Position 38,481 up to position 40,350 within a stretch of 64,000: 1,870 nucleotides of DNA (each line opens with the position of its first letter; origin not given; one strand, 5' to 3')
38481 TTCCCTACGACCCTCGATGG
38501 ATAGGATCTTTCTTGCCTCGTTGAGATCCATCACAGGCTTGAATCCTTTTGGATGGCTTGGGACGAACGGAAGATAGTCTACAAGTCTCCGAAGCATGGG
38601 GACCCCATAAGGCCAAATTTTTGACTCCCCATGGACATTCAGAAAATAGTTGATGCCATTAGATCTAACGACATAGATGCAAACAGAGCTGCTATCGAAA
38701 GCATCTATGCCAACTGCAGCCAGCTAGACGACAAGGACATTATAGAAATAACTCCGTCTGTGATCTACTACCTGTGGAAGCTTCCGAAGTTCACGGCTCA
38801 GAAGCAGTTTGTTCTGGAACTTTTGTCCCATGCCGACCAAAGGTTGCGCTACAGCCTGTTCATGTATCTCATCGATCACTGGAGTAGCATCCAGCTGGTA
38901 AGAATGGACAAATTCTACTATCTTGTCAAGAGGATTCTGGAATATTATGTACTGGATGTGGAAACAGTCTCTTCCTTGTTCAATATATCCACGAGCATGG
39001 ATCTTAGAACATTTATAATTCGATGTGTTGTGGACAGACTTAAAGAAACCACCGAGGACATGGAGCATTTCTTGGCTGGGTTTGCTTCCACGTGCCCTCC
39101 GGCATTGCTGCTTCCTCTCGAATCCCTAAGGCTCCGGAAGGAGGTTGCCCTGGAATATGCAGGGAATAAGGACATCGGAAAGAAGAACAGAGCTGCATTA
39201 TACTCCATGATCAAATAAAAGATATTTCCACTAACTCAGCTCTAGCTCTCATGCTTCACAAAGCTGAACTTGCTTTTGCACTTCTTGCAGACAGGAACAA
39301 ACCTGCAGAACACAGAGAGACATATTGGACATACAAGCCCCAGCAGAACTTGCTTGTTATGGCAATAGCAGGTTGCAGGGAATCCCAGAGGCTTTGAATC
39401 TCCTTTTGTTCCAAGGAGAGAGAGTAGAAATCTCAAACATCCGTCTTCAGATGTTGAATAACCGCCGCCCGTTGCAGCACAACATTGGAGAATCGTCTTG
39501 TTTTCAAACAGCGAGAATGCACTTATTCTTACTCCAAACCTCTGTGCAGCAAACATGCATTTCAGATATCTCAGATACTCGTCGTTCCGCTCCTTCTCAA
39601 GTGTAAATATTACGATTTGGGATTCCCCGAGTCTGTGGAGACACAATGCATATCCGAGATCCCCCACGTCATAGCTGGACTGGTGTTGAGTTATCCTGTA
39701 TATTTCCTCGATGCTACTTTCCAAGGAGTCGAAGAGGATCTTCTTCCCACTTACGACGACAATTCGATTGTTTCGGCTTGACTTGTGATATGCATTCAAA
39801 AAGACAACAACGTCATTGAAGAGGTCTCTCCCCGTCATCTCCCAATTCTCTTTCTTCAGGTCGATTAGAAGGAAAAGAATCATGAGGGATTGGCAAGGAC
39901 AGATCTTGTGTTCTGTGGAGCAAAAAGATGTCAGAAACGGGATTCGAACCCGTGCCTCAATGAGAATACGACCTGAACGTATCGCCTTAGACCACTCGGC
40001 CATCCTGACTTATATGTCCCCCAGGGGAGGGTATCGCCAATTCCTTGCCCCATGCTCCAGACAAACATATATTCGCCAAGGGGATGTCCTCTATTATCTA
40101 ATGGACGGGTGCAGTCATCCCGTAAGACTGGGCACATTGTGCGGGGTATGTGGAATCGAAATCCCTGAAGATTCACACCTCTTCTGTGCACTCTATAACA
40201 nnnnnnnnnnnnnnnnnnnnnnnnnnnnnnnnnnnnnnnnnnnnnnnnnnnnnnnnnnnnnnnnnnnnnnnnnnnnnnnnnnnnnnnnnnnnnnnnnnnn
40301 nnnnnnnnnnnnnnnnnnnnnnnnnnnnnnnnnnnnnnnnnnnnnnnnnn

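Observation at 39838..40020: tRNA-Leu(CAG) wedged inside a ~130-nt bidirectional Pol II promoter, with both flanking ORFs over-called through it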

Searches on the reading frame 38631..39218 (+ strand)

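Call 5: search_protein_families(library=pfam, proteins=[window:38631-39218:+], max_evalue=0.01)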
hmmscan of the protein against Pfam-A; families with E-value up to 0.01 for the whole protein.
window:38631-39218:+ (195 aa): 1 family
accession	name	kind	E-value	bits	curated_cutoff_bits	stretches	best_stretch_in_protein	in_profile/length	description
PF05997.17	Nop52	-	4.7e-05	23.5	27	1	76-104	89-117/259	Nucleolar protein,Nop52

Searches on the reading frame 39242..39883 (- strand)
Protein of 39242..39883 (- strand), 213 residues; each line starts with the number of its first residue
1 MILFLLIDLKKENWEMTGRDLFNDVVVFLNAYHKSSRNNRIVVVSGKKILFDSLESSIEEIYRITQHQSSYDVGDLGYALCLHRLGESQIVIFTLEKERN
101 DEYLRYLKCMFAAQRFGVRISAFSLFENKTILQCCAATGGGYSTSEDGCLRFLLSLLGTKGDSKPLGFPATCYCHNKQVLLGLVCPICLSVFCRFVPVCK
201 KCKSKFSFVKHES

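Call 5: search_protein_families(library=pfam, proteins=[window:39242-39883:-], max_evalue=0.01)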
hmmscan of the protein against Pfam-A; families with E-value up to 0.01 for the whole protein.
window:39242-39883:- (213 aa): 1 family
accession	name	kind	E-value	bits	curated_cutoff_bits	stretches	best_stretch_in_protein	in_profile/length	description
PF03850.20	Tfb4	-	4e-20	72.9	27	1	87-203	143-273/273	Transcription factor Tfb4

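Call 7: find_encoding_contigs(protein=window:39242-39883:-, flank=3000, max_places=6)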
Protein window:39242-39883:- (213 aa): 6 contigs read that carry it; 2 places shown.
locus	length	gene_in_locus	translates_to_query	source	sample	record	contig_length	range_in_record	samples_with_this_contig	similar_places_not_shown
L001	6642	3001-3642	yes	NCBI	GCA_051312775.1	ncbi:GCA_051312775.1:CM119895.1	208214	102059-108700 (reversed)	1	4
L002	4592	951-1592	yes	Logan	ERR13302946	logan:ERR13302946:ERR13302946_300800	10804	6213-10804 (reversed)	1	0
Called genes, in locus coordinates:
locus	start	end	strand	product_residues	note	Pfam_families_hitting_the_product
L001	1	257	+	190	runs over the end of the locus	-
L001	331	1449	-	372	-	PF00561:Abhydrolase_1, PF12146:Hydrolase_4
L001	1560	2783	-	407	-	PF03031:NIF, PF16589:BRCT_2 (weak)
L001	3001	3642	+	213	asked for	PF03850:Tfb4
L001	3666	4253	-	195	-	-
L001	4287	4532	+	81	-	PF03656:Pam16 (weak)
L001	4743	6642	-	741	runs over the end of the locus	PF00888:Cullin, PF26557:Cullin_AB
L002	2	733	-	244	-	?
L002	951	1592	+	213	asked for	PF03850:Tfb4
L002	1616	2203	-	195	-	-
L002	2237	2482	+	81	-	PF03656:Pam16 (weak)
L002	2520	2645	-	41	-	-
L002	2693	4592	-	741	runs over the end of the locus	PF00888:Cullin, PF26557:Cullin_AB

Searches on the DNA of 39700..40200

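Call 4: search_rna_families(source=window, start=39700, end=40200, threshold=evalue, max_evalue=1, show_alignments=2)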
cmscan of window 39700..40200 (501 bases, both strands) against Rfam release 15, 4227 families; matches with E-value up to 1: 2.
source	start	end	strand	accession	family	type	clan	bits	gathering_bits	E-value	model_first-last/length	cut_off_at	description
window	39929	40009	-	RF00005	tRNA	Gene; tRNA;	CL00001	55.2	29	2.9e-11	1-71/71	no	tRNA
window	39867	39947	+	RF03136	S10-Clostridia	Cis-reg; leader;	-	15.9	35.1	0.93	1-81/81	no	S10-Clostridia ribosomal protein leader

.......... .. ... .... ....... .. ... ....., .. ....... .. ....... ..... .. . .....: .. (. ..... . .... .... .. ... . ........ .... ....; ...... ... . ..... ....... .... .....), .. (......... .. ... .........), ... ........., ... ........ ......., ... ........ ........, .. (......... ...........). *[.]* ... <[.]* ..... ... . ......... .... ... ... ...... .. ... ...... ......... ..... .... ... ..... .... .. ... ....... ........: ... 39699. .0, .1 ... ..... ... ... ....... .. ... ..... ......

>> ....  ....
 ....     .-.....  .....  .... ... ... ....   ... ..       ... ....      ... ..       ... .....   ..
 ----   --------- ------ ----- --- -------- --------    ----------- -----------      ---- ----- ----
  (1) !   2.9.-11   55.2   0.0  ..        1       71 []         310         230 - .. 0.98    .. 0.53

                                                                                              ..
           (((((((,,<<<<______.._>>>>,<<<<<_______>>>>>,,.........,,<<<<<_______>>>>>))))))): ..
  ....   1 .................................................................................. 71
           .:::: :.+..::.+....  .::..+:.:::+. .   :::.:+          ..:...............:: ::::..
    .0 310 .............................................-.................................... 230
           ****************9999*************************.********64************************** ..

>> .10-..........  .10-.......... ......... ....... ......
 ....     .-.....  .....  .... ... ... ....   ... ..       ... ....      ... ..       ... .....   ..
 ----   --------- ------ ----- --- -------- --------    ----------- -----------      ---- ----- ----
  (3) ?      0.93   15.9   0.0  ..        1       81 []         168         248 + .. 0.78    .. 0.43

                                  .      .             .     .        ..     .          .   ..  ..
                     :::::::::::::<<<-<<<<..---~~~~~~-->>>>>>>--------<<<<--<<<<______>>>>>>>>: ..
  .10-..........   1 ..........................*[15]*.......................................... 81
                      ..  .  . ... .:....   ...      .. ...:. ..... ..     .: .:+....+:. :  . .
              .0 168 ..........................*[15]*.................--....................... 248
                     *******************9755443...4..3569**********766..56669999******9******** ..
